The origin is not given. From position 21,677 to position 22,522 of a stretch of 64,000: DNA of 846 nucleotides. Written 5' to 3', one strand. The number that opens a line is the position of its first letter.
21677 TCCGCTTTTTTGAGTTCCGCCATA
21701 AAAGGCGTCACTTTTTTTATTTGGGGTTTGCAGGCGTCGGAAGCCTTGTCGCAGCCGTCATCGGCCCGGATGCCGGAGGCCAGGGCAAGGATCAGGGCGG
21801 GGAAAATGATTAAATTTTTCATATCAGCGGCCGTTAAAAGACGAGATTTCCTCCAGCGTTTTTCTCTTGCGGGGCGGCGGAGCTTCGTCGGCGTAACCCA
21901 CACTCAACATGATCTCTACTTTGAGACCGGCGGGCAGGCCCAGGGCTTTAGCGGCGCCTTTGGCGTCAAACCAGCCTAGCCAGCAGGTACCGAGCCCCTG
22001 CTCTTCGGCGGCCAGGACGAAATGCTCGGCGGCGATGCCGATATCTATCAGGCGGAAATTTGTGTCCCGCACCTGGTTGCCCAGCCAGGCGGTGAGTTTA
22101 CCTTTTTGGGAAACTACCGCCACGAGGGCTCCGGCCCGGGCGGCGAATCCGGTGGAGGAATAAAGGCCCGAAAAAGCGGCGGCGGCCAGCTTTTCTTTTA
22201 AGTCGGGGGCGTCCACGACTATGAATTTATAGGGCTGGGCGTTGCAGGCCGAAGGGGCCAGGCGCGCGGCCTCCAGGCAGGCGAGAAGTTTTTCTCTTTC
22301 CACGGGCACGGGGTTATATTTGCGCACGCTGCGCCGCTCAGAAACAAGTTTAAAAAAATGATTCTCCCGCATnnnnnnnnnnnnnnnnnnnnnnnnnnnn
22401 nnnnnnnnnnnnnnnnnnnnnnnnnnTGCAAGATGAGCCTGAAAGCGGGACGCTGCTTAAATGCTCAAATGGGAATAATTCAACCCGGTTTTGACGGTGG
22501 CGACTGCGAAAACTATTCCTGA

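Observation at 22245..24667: Two identical 1,111-bp higBA cassettes stacked in the 5' end of a nitroreductase gene, each bringing a replacement promoter and gene start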

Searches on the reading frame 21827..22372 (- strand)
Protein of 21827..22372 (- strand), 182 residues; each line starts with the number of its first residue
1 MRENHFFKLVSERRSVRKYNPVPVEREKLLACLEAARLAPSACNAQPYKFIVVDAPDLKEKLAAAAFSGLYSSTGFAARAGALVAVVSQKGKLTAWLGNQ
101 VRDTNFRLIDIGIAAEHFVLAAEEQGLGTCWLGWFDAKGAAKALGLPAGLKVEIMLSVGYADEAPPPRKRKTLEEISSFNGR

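Call 9: search_protein_families(library=pfam, proteins=[window:21827-22372:-], max_evalue=0.01)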
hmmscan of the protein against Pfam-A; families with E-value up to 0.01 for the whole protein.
seq(182 aa): 2 families
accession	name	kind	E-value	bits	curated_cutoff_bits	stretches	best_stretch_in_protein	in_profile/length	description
PF00881.29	Nitroreductase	-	3.9e-32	112.2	23.5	1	11-160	2-167/167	Nitroreductase family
PF14512.11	TM1586_NiRdase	-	2e-19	70.5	27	2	101-181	74-153/215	Putative TM nitroreductase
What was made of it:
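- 21824..22372 (-): Intact nitroreductase gene (nfn, 182 aa, MRENHFF start). It is the first gene of the nfn-hypothetical-pyrC-pyrD-pyrF-pyrE cluster. PF00881 E=3.9e-32 (call 9).
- Checked: The intact nitroreductase is 21824-22372 (PF00881, call 9).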

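Call 16: find_encoding_contigs(protein=window:21827-22372:-, flank=6000, max_places=10)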
Protein seq(182 aa) (182 aa): 9 contigs read that carry it; 5 places shown.
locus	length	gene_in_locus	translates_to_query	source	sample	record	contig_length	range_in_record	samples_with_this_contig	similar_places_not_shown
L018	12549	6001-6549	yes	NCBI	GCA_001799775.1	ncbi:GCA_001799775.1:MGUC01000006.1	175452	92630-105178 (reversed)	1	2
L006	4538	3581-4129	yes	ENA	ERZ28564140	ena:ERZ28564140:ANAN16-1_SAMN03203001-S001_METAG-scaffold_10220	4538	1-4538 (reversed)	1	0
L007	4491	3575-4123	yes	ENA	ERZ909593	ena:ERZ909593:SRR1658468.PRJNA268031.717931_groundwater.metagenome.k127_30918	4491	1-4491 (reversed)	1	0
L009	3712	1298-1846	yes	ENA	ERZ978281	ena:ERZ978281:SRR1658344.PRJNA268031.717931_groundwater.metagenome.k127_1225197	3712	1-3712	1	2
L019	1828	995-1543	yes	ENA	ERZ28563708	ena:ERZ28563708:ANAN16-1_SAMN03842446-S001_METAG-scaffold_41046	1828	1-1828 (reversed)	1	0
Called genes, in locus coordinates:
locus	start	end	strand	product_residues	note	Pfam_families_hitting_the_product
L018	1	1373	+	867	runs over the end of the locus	PF01624:MutS_I, PF05188:MutS_II (weak), PF05192:MutS_III, PF05190:MutS_IV, PF00488:MutS_V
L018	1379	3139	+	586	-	PF02518:HATPase_c, PF13589:HATPase_c_3, PF01119:DNA_mis_repair, PF08676:MutL_C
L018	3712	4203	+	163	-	-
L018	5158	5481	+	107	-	-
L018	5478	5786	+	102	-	PF21716:dnstrm_HI1420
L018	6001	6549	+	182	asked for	PF00881:Nitroreductase, PF14512:TM1586_NiRdase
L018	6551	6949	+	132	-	-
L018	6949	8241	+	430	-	PF12890:DHOase, PF01979:Amidohydro_1, PF19799:DUF6282 (faint), PF07969:Amidohydro_3 (weak)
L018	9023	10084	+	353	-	PF01180:DHO_dh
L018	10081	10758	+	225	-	PF00215:OMPdecase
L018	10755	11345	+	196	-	PF00156:Pribosyltran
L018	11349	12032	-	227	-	PF02683:DsbD_TM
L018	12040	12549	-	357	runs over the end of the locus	PF00702:Hydrolase (faint), PF08282:Hydrolase_3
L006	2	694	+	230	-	?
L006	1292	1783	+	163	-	-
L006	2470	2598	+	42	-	PF00881:Nitroreductase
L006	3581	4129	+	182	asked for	PF00881:Nitroreductase, PF14512:TM1586_NiRdase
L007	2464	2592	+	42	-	PF00881:Nitroreductase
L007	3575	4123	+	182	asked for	PF00881:Nitroreductase, PF14512:TM1586_NiRdase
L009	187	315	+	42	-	PF00881:Nitroreductase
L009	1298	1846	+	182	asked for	PF00881:Nitroreductase, PF14512:TM1586_NiRdase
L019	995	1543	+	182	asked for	PF00881:Nitroreductase, PF14512:TM1586_NiRdase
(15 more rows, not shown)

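Call 22: find_homologous_proteins(query=window:21827-22372:-, max_evalue=1e-20)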
Query seq(182 aa) (182 aa): 6044 proteins with E <= 1e-20 among 7102 candidates; the best 120 are listed.
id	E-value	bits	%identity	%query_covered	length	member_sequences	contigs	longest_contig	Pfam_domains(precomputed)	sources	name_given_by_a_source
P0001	1.1e-114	398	100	100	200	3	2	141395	PF00881.30,PF14512.12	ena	-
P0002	3.1e-99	348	89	99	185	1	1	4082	PF00881.30,PF14512.12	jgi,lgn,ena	-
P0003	1.6e-95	336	84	99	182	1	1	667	PF00881.30,PF14512.12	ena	-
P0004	1.9e-94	333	83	99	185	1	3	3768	PF00881.30,PF14512.12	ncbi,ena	-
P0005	3.1e-94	332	83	99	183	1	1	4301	PF00881.30,PF14512.12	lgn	-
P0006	9.7e-94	330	84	99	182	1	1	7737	PF00881.30,PF14512.12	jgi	jgi:nitroreductase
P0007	2.9e-93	329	83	99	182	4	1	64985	PF00881.30,PF14512.12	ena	-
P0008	5.3e-93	328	81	99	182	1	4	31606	PF00881.30,PF14512.12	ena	-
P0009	1.1e-92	327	82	99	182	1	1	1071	PF00881.30,PF14512.12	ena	-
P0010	2.5e-92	326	82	99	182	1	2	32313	PF00881.30,PF14512.12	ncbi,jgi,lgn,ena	ncbi:MAG: nitroreductase family protein [Elusimicrobiales bacterium]|jgi:nitroreductase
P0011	5.0e-92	325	81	99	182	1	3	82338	PF00881.30,PF14512.12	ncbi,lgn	ncbi:MAG: nitroreductase family protein [Elusimicrobiota bacterium]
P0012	5.8e-92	324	81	99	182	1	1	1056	PF00881.30,PF14512.12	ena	-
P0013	6.2e-91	321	81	99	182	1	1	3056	PF00881.30,PF14512.12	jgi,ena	-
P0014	1.3e-90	320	80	99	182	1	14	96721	PF00881.30,PF14512.12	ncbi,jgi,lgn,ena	-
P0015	1.4e-89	317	80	99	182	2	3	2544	PF00881.30,PF14512.12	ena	-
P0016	2.4e-89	316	77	99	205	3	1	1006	PF00881.30,PF14512.12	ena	-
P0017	2.8e-89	316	100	80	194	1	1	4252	PF00881.30,PF14512.12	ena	-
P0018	3.8e-89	315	79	99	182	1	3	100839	PF00881.30,PF14512.12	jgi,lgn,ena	-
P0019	6.9e-89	314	81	98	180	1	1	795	PF00881.30,PF14512.12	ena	-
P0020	7.7e-89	314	78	99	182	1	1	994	PF00881.30,PF14512.12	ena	-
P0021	3.5e-88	312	77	99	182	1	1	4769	PF00881.30,PF14512.12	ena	-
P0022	4.3e-88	312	79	99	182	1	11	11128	PF00881.30,PF14512.12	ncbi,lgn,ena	-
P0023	2.4e-87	309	81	89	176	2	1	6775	PF00881.30,PF14512.12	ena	-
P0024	2.5e-87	309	78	98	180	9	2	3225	PF00881.30,PF14512.12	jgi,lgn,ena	-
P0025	3.9e-87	309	77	99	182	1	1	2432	PF00881.30,PF14512.12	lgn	-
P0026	4.3e-87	309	76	99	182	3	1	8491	PF00881.30,PF14512.12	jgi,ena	jgi:nitroreductase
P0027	5.2e-87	308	84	91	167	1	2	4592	PF00881.30,PF14512.12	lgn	-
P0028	1.5e-86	307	78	99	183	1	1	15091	PF00881.30,PF14512.12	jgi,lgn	jgi:nitroreductase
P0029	2.2e-86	306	77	99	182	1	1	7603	PF00881.30,PF14512.12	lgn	-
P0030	6.1e-86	305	76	99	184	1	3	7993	PF00881.30,PF14512.12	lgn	-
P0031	1.0e-85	304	76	99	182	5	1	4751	PF00881.30,PF14512.12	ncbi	-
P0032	1.3e-85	304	79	96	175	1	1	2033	PF00881.30,PF14512.12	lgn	-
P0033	5.4e-85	302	78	98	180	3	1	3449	PF00881.30,PF14512.12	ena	-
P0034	6.3e-85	302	76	99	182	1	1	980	PF00881.30,PF14512.12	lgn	-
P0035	1.4e-84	300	72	99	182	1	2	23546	PF00881.30,PF14512.12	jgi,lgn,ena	jgi:nitroreductase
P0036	1.5e-84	300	75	99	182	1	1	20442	PF00881.30,PF14512.12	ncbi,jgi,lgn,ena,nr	ncbi:MAG: nitroreductase family protein [Elusimicrobia bacterium]|nr:nitroreductase family protein [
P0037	2.2e-83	297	75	99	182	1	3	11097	PF00881.30,PF14512.12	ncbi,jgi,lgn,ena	-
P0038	3.7e-83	296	77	95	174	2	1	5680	PF00881.30,PF14512.12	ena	-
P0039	4.1e-83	296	73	99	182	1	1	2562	PF00881.30,PF14512.12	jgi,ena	-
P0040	5.2e-83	295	74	99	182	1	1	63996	PF00881.30,PF14512.12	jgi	-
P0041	1.2e-82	294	75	98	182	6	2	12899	PF00881.30,PF14512.12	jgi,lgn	-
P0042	1.7e-81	290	74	99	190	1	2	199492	PF00881.30,PF14512.12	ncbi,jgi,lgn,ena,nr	ncbi:MAG TPA: NAD(P)H nitroreductase [Elusimicrobia bacterium]|nr:NAD(P)H nitroreductase [Elusimicro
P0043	2.1e-81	290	73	99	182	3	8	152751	PF00881.30,PF14512.12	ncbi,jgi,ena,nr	ncbi:MAG: hypothetical protein A2X35_08605 [Elusimicrobia bacterium GWA2_61_42]|nr:MAG: hypothetical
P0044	5.1e-81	289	72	99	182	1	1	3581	PF00881.30,PF14512.12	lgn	-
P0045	8.5e-81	288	72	99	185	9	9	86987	PF00881.30,PF14512.12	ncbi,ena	-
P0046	1.1e-80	288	73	99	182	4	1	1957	PF00881.30,PF14512.12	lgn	-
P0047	1.9e-80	287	72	99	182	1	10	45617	PF00881.30,PF14512.12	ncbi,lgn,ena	-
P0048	2.0e-80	287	73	99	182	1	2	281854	PF00881.30,PF14512.12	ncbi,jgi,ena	-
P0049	2.1e-80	287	73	99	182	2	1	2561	PF00881.30,PF14512.12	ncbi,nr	ncbi:MAG: nitroreductase family protein [Elusimicrobiales bacterium]|nr:nitroreductase family protei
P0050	2.6e-79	283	70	99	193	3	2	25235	PF00881.30,PF14512.12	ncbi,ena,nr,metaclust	ncbi:MAG: hypothetical protein A2X34_02445 [Elusimicrobia bacterium GWC2_51_8]|nr:MAG: hypothetical 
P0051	2.8e-79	283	71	99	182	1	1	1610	PF00881.30,PF14512.12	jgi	jgi:nitroreductase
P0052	1.4e-78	281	79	87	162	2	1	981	PF00881.30,PF14512.12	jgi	-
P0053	2.7e-78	280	71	99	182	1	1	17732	PF00881.30,PF14512.12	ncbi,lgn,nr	ncbi:MAG: nitroreductase family protein [Elusimicrobiales bacterium]|nr:nitroreductase family protei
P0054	2.8e-78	280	71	99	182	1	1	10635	PF00881.30,PF14512.12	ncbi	-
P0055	3.5e-78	280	72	99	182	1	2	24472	PF00881.30,PF14512.12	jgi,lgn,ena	-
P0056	4.7e-78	279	71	99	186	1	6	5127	PF00881.30,PF14512.12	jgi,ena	-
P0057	4.8e-78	279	73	99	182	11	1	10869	PF00881.30,PF14512.12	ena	-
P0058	5.1e-78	279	69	99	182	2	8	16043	PF00881.30,PF14512.12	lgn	-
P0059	5.8e-78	279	69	99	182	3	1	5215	PF00881.30,PF14512.12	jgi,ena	-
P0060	7.1e-78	279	73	96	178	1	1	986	PF00881.30,PF14512.12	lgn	-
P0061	9.6e-78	278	71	99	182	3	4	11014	PF00881.30,PF14512.12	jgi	jgi:nitroreductase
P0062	1.1e-77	278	69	99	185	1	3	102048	PF00881.30,PF14512.12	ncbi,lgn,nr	ncbi:MAG: nitroreductase family protein [Elusimicrobia bacterium]|nr:nitroreductase family protein [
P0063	1.1e-77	278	71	99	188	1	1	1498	PF00881.30,PF14512.12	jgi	jgi:nitroreductase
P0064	1.3e-77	278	71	99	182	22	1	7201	PF00881.30,PF14512.12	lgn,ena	-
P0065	1.6e-77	277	71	99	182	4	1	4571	PF00881.30,PF14512.12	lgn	-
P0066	1.9e-77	277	72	99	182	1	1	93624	PF00881.30,PF14512.12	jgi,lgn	jgi:nitroreductase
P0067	2.0e-77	277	68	99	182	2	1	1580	PF00881.30,PF14512.12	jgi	-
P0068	2.2e-77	277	72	99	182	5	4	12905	PF00881.30,PF14512.12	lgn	-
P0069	2.2e-77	277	69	99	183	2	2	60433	PF00881.30,PF14512.12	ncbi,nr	ncbi:MAG: hypothetical protein A2234_09530 [Elusimicrobia bacterium RIFOXYA2_FULL_58_8]|nr:MAG: hypo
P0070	2.9e-77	277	71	99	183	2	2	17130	PF00881.30,PF14512.12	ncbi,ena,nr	ncbi:MAG TPA: nitroreductase family protein [Elusimicrobiales bacterium]|nr:nitroreductase family pr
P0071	3.8e-77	276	70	99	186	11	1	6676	PF00881.30,PF14512.12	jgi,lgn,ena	-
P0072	4.0e-77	276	69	99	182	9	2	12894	PF00881.30,PF14512.12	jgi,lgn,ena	-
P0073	5.0e-77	276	69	99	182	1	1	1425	PF00881.30,PF14512.12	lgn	-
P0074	7.7e-77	275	70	99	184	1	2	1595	PF00881.30,PF14512.12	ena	-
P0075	9.9e-77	275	69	99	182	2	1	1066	PF00881.30,PF14512.12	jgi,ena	-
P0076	1.1e-76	275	69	99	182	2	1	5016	PF00881.30,PF14512.12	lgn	-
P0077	1.2e-76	275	70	99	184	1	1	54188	PF00881.30,PF14512.12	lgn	-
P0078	1.2e-76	275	71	99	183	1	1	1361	PF00881.30,PF14512.12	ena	-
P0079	1.3e-76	274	72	92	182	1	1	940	PF00881.30,PF14512.12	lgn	-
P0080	1.7e-76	274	69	99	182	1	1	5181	PF00881.30,PF14512.12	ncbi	-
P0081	1.9e-76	274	71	99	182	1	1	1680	PF00881.30,PF14512.12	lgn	-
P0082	1.9e-76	274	68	99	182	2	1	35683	PF00881.30,PF14512.12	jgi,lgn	-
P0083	4.2e-76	273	71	99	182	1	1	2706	PF00881.30,PF14512.12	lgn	-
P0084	6.3e-76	272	69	99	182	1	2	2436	PF00881.30,PF14512.12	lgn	-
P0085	6.9e-76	272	70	99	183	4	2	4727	PF00881.30,PF14512.12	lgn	-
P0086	7.7e-76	272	69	99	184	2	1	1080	PF00881.30,PF14512.12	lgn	-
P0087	8.3e-76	272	70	99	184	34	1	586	PF00881.30,PF14512.12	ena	-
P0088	1.2e-75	271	68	99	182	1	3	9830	PF00881.30,PF14512.12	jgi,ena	-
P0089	1.2e-75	271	69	99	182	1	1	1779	PF00881.30,PF14512.12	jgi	jgi:nitroreductase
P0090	1.3e-75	271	69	99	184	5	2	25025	PF00881.30,PF14512.12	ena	-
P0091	1.4e-75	271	71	99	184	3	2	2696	PF00881.30,PF14512.12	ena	-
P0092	1.4e-75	271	72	92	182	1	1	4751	PF00881.30,PF14512.12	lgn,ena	-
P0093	1.5e-75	271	67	99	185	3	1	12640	PF00881.30,PF14512.12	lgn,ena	-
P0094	2.5e-75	270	69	99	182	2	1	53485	PF00881.30,PF14512.12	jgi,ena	-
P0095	2.6e-75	270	67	99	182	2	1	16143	PF00881.30,PF14512.12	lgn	-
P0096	2.8e-75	270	66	99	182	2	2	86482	PF00881.30,PF14512.12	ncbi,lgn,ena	-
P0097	3.4e-75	270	68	99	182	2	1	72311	PF00881.30,PF14512.12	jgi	jgi:nitroreductase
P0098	3.6e-75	270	69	97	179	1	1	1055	PF00881.30,PF14512.12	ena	-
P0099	4.1e-75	270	69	99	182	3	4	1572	PF00881.30,PF14512.12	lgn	-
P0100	4.6e-75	269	69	99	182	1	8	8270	PF00881.30,PF14512.12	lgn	-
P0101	4.8e-75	269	68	99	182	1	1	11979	PF00881.30,PF14512.12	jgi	jgi:nitroreductase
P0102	5.3e-75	269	67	99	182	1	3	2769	PF00881.30,PF14512.12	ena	-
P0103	5.8e-75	269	68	99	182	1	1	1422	PF00881.30,PF14512.12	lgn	-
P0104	6.1e-75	269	68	99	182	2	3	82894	PF00881.30,PF14512.12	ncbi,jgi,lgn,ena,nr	ncbi:MAG: hypothetical protein A2081_00780 [Elusimicrobia bacterium GWC2_61_19]|nr:MAG: hypothetical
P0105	7.1e-75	269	69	99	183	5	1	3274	PF00881.30,PF14512.12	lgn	-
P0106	8.1e-75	269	68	99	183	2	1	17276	PF00881.30,PF14512.12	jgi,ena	-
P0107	1.1e-74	268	67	97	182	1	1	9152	PF00881.30,PF14512.12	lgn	-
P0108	1.2e-74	268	67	99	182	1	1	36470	PF00881.30,PF14512.12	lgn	-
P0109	1.3e-74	268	68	99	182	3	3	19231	PF00881.30,PF14512.12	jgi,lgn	jgi:nitroreductase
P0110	1.4e-74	268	68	99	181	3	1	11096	PF00881.30,PF14512.12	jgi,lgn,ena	-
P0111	2.2e-74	267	66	99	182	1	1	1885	PF00881.30,PF14512.12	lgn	-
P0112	2.7e-74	267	68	99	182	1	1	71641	PF00881.30,PF14512.12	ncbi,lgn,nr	ncbi:MAG: nitroreductase family protein [Elusimicrobia bacterium]|nr:nitroreductase family protein [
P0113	3.0e-74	267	67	99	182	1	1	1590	PF00881.30,PF14512.12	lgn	-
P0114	3.3e-74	267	69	99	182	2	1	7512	PF00881.30,PF14512.12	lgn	-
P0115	3.4e-74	267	68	99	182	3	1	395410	PF00881.30,PF14512.12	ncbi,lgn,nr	ncbi:MAG: nitroreductase family protein [Elusimicrobiales bacterium]|nr:nitroreductase family protei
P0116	3.6e-74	267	68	99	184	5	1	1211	PF00881.30,PF14512.12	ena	-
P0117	4.0e-74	266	70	96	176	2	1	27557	PF00881.30,PF14512.12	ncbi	-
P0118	5.7e-74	266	67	99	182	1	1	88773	PF00881.30,PF14512.12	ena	-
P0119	6.2e-74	266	67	99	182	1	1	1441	PF00881.30,PF14512.12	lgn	-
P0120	8.0e-74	265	66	99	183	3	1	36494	PF00881.30,PF14512.12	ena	-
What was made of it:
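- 21824..22372 (-): Orthologues at 66-89% identity in many Elusimicrobia (call 22).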

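Call 24: find_encoding_contigs(protein=P0002, flank=5000, max_places=4)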
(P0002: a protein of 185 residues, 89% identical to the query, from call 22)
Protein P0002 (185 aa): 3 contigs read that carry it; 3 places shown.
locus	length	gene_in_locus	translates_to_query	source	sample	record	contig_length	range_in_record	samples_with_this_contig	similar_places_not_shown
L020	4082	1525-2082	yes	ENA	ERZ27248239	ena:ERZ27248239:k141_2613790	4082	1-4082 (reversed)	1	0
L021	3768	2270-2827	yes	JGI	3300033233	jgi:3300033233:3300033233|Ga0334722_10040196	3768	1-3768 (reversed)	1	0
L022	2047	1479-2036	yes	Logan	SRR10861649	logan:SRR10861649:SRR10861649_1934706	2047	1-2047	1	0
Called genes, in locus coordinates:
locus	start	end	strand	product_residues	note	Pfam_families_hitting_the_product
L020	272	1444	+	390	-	PF13173:AAA_14, PF13635:DUF4143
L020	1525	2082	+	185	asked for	PF00881:Nitroreductase, PF14512:TM1586_NiRdase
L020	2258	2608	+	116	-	-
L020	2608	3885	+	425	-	PF12890:DHOase, PF01979:Amidohydro_1, PF19799:DUF6282 (faint), PF07969:Amidohydro_3 (weak)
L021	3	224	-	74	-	?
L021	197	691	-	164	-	-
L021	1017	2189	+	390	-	PF13173:AAA_14, PF13635:DUF4143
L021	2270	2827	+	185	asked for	PF00881:Nitroreductase, PF14512:TM1586_NiRdase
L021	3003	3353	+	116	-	-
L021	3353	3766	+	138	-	?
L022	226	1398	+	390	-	PF13173:AAA_14, PF13635:DUF4143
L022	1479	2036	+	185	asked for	PF00881:Nitroreductase, PF14512:TM1586_NiRdase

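Call 25: find_encoding_contigs(protein=P0007, flank=5000, max_places=3)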
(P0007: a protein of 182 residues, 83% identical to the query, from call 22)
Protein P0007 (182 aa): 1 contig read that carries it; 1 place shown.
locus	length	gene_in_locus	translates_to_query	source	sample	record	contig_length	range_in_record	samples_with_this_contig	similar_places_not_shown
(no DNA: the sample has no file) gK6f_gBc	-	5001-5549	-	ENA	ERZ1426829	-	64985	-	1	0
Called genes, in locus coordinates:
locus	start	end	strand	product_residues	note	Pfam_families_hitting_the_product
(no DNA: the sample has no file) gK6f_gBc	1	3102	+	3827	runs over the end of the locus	PF01344:Kelch_1 (weak), PF13964:Beta-prop_Calicin (weak), PF24681:Kelch_KLHDC2_KLHL20_DRC7, PF24981:Beta-prop_ATRN-LZTR1, PF01344:Kelch_1, PF13415:Beta-prop_FBX42, PF24681:Kelch_KLHDC2_KLHL20_DRC7, PF24981:Beta-prop_ATRN-LZTR1, +17 more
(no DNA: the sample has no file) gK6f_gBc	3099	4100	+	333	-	PF19572:PorV (weak)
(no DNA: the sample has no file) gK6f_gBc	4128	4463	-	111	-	PF13630:SdpI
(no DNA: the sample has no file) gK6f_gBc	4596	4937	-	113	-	-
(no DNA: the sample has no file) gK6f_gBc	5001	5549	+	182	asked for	PF00881:Nitroreductase, PF14512:TM1586_NiRdase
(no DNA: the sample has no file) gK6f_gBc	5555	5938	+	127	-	-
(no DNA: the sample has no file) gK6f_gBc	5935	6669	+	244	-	-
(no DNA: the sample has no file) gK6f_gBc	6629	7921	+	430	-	PF12890:DHOase, PF01979:Amidohydro_1, PF19799:DUF6282 (faint), PF07969:Amidohydro_3 (weak)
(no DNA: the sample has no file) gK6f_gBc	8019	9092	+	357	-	PF01180:DHO_dh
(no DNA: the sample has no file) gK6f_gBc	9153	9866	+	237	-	PF00215:OMPdecase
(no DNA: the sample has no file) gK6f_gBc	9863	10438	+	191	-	PF00156:Pribosyltran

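Call 26: find_encoding_contigs(protein=P0006, flank=5000, max_places=3)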
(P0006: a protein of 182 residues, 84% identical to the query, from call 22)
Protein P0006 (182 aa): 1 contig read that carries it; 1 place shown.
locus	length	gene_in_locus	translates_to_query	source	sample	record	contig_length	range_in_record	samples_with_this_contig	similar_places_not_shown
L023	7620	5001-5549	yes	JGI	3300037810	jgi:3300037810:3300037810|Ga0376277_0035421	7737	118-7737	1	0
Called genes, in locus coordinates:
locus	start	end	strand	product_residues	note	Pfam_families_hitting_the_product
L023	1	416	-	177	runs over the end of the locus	?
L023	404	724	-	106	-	PF01624:MutS_I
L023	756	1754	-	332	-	PF01207:Dus, PF01180:DHO_dh (faint), PF00977:His_biosynth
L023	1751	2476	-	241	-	-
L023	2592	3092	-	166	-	-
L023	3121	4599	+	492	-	PF02310:B12-binding, PF04055:Radical_SAM, PF13311:DUF4080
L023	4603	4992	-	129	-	-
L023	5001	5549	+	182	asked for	PF00881:Nitroreductase, PF14512:TM1586_NiRdase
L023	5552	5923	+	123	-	-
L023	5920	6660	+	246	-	-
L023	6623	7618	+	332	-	?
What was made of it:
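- The region upstream of nfn is a synteny break in relatives (calls 24-26).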

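Call 60: search_protein_families(library=ncbifam, proteins=[window:21827-22372:-], max_evalue=0.001)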
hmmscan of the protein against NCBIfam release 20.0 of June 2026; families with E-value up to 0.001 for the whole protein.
seq(182 aa): 8 families
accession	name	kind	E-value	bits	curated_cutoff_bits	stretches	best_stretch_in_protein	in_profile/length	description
TIGR02476.1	BluB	equivalog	4.3e-19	68.7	150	2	4-65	7-68/205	5,6-dimethylbenzimidazole synthase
NF003768.0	PRK05365.1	equivalog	2.4e-13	50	152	1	7-167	15-185/200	malonic semialdehyde reductase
TIGR03553.1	F420_FbiB_CTERM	equivalog_domain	2.7e-11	43.6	249.55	1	10-65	3-58/194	F420 biosynthesis protein FbiB, C-terminal domain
NF009810.0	PRK13294.1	equivalog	6.8e-11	41.7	304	1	10-64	258-312/449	coenzyme F420-0:L-glutamate ligase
NF008033.1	PRK10765.1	equivalog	1.5e-10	40.9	223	1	5-170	3-169/240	oxygen-insensitive NADPH nitroreductase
NF008275.0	PRK11053.1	equivalog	1.6e-09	37.6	227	1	8-95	5-92/217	oxygen-insensitive NAD(P)H nitroreductase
NF047509.1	Rv3131_FMN_oxido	subfamily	7.2e-07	29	199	0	90-176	228-318/319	Acg family FMN-binding oxidoreductase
TIGR03605.1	antibiot_sagB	domain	2.1e-06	27.3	78.4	1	69-156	83-169/173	SagB family peptide dehydrogenase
